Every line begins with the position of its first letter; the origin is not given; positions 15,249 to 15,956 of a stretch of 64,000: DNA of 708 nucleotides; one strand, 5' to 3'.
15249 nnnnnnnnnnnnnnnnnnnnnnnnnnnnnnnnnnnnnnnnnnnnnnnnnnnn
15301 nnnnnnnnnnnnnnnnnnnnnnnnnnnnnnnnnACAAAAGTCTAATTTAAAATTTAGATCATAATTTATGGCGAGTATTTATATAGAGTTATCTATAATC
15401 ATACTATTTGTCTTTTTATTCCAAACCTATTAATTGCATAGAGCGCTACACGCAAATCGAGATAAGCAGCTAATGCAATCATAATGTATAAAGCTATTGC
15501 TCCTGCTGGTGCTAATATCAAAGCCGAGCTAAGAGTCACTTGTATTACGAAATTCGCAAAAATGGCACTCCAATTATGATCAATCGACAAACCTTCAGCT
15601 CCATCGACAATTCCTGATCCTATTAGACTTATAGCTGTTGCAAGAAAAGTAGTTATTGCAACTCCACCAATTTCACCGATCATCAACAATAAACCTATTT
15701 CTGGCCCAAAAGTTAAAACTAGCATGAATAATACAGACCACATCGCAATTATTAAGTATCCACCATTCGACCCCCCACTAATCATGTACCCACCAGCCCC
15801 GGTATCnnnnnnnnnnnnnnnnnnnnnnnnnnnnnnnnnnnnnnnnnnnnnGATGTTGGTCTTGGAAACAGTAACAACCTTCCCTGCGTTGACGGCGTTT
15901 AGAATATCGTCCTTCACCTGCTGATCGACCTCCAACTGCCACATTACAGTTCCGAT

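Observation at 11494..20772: Sharp recombination junction after G-Y-M-I-S-G-G coincides with a drop in GC content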

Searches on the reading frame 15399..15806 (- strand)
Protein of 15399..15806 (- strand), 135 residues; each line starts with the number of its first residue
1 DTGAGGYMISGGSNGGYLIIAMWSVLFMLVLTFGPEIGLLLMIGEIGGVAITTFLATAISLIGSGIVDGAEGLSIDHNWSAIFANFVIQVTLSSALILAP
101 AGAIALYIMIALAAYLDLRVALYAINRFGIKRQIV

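Call 25: search_protein_families(library=pfam, proteins=[window:15399-15806:-], max_evalue=10)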
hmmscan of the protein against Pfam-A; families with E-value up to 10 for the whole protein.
window:15399-15806:- (135 aa): 0 families

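Call 73: search_protein_representatives(protein=window:15402-15758:-)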
Query: 119 residues. Proteins with E-value up to 0.001 (for the whole library): 1; up to 1e-10: 0; up to 1e-30: 0. The best 1 are listed.
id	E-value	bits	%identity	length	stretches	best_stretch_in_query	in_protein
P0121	3.8e-06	43.3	39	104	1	25-111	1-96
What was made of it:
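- Tried and rejected: phmmer of the B tail against 1.8 billion representatives gave a single 104-aa hit (call 73).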
